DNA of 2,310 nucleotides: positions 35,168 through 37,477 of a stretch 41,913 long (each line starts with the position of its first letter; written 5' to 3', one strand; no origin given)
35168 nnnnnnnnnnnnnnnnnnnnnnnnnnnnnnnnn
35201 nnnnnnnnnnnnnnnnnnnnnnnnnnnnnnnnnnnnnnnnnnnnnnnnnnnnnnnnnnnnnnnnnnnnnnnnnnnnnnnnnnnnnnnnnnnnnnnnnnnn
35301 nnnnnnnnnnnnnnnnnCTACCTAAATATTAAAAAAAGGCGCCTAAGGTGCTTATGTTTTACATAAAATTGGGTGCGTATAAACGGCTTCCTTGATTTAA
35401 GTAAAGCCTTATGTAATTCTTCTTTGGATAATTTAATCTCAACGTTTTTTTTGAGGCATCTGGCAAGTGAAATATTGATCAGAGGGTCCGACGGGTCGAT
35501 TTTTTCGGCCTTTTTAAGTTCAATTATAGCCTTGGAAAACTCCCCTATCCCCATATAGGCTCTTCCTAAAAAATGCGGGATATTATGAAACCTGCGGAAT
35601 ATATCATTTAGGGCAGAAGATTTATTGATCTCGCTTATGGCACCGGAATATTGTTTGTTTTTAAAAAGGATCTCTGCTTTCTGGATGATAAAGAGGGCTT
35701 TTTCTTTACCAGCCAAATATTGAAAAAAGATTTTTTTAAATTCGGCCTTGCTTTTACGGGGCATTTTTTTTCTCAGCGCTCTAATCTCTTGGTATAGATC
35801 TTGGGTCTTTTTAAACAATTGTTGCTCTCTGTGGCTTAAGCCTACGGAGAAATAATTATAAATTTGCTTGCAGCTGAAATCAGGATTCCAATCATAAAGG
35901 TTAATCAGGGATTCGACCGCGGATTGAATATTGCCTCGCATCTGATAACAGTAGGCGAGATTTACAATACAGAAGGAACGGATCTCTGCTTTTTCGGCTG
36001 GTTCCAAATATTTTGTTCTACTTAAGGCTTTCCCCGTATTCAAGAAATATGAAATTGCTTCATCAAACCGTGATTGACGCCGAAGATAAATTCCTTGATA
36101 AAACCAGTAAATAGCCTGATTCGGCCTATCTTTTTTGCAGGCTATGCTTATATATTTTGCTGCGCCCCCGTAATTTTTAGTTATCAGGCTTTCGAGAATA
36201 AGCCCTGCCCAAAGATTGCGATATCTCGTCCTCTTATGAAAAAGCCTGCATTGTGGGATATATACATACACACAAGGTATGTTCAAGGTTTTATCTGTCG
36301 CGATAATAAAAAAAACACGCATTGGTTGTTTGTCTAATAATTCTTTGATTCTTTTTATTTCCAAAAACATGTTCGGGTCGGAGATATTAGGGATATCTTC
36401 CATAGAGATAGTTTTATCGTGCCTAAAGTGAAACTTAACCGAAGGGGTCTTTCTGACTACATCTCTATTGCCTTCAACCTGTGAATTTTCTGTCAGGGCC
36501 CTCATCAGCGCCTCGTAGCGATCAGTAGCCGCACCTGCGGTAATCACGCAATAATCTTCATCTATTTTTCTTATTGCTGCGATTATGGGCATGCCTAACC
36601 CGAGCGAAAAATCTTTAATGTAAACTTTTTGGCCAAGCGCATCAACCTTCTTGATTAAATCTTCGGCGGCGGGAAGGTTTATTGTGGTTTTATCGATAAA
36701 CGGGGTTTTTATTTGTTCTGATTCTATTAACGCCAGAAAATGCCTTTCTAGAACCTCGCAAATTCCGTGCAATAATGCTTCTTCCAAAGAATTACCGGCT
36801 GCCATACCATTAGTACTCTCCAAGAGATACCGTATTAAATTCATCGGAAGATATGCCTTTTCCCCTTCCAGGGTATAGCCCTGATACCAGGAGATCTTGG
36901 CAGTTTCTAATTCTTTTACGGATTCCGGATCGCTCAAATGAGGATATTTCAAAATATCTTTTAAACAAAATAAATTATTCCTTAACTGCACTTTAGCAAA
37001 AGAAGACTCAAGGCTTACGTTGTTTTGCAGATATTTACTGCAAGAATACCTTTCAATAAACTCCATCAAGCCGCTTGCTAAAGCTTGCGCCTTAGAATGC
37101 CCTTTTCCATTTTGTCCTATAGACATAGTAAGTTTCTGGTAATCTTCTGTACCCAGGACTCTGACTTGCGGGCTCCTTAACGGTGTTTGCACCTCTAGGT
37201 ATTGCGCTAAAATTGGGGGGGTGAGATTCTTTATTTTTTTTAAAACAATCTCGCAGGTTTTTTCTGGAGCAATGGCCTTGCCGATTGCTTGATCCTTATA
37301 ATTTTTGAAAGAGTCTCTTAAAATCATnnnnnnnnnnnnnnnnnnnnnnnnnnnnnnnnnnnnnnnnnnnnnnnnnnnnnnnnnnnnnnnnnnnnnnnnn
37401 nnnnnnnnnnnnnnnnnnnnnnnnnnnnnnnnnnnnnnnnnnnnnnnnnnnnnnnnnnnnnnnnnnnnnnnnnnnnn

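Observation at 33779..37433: YcaO + discrete PqqD-type RRE + peptidase/GNAT fusion: a compact peptide- or protein-modifying module with no precursor in cis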

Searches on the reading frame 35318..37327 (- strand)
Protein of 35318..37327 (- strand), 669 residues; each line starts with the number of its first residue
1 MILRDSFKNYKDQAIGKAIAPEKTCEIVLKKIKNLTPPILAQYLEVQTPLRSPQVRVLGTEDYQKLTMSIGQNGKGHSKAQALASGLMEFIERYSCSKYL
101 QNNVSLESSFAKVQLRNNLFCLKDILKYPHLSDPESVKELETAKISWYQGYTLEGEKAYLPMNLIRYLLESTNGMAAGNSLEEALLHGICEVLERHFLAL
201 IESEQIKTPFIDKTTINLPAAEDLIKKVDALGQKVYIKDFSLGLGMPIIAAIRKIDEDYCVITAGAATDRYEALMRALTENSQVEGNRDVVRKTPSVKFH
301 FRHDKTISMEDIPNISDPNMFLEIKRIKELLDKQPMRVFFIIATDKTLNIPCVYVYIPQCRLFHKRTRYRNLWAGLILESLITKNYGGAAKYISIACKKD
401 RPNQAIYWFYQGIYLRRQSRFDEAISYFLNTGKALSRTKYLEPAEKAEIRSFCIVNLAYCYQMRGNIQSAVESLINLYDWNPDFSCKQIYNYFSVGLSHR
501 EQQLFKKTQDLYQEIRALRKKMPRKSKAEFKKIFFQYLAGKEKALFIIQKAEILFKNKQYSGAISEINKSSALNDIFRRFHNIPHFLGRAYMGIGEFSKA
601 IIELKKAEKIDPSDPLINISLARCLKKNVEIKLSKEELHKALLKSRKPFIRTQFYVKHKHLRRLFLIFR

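Call 4: search_protein_families(library=pfam, proteins=[window:35318-37327:-], max_evalue=1)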
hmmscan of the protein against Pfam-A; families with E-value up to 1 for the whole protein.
window:35318-37327:- (669 aa): 20 families
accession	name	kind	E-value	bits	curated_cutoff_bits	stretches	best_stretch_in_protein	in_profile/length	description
PF02624.21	YcaO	-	1.9e-49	169.2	25.7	1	73-360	1-324/325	YcaO cyclodehydratase, ATP-ad Mg2+-binding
PF07719.23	TPR_2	-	2.4e-12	46.4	27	2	586-614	6-34/34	Tetratricopeptide repeat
PF00515.34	TPR_1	-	3.5e-07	30.2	27.8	1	587-614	7-34/34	Tetratricopeptide repeat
PF13432.12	TPR_16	-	6.4e-07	30.2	32.7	1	385-428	12-54/65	Tetratricopeptide repeat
PF13181.12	TPR_8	-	1e-06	28.9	25.7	1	586-613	6-33/34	Tetratricopeptide repeat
PF13428.12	TPR_14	-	2.9e-06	27.9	23.5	1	587-623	7-43/44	Tetratricopeptide repeat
PF13424.12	TPR_12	-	3.4e-06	27.6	30.1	1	399-428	39-68/77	Tetratricopeptide repeat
PF24575.1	TPR_Slam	-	2.6e-05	25.1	35.2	0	376-428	18-70/104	Surface lipoprotein assembly modifier, N-terminal TPR repeats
PF13431.12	TPR_17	-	5.3e-05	23.6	24.4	0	402-425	10-33/34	Tetratricopeptide repeat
PF13414.12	TPR_11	-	5.5e-05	23.2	26.8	1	588-622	1-35/42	TPR repeat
PF14559.12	TPR_19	-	0.00018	22.2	25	2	555-619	2-63/68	Tetratricopeptide repeat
PF13176.12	TPR_7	-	0.002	18.5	27.9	0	585-606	3-24/36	Tetratricopeptide repeat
PF25062.1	ARM_TT21_N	-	0.0055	16.9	40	0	386-428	10-50/222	Tetratricopeptide repeat protein 21 N-terminal ARM repeat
PF10618.14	Tail_tube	-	0.018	15.3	23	1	278-323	35-79/117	Phage tail tube protein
PF23914.1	TPR_CcmH_CycH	-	0.033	14.4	42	1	586-626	55-95/158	Cytochrome c-type biogenesis protein H TPR domain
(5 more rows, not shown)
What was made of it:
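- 35318..37327 (-): YcaO-TPR fusion gene (669 aa). PF02624 E=1.9e-49 and TPR families (call 4).
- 36248..37111 (-): YcaO ATP/Mg2+-binding domain (aa 73-360). Pfam envelope 73-360 (call 4).
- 35399..36202 (-): TPR region of the YcaO protein (aa ~376-643). TPR_16/TPR_12 at aa 385-428 and TPR_1/2/8/14 at aa 586-623 (call 4).
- Checked: YcaO: PF02624, E=1.9e-49, plus several TPR families (call 4).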

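Call 5: search_protein_families(library=ncbifam, proteins=[window:35318-37327:-], max_evalue=1)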
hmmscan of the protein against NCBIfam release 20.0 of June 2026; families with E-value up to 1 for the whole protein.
window:35318-37327:- (669 aa): 12 families
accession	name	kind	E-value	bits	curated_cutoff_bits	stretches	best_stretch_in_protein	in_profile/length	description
TIGR03266.1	methan_mark_1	equivalog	4.7e-30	104.8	365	1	72-363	55-365/376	YcaO-related McrA-glycine thioamidation protein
TIGR00702.1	TIGR00702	domain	3.2e-28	98.9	75.65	1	67-290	47-274/377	YcaO-type kinase domain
NF040716.1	YcaO_for_S12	equivalog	5.2e-23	81.3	700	2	153-283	159-290/571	30S ribosomal protein S12 methylthiotransferase accessory factor YcaO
TIGR03604.1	TOMM_cyclo_SagD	subfamily_domain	5.5e-21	74.9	219.25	1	74-284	1-228/377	thiazole/oxazole-forming peptide maturase, SagD family component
TIGR03549.1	TIGR03549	equivalog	1.3e-16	60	900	2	150-286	304-444/723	OsmC domain/YcaO domain-containing protein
NF047481.1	lipo_LIC12587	subfamily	1.9e-08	33.9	200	1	540-611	54-124/213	LIC12587 family lipoprotein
TIGR02521.1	type_IV_pilW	equivalog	1.6e-06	27.8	154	1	587-642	37-92/234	type IV pilus biogenesis/stability protein PilW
NF040959.1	MamA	equivalog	3.4e-05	23.4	200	1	546-622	107-180/204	magnetosome protein MamA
TIGR02917.1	PEP_TPR_lipo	equivalog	0.00017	19.6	312.2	1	587-641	843-897/899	XrtA/PEP-CTERM system TPR-repeat protein PrsT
NF047558.1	TPR_END_plus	domain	0.0031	17.4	32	0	456-483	4-31/56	TPR end-of-group domain-containing protein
NF033758.1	gliding_GltE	equivalog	0.018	14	225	1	587-627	296-336/411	adventurous gliding motility TPR repeat lipoprotein GltE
TIGR02552.1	LcrH_SycD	equivalog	0.022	14.5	104.8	0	587-643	58-114/136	SycD/LcrH family type III secretion system chaperone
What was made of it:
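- On YcaO superfamily (PF02624 / TIGR00702): TIGR00702: 98.9 against 75.65 (calls 4, 5).
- On Azoline-forming TOMM cyclodehydratase (SagD, TIGR03604): 74.9 bits against 219.25 (call 5).
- On McrA-glycine thioamidation YcaO (TIGR03266): 104.8 bits against 365 (call 5).
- On E. coli-type YcaO (NF040716): 81.3 bits against 700 (call 5).
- Scores to the E. coli-type and McrA-type models are far below their cut-offs (call 5).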
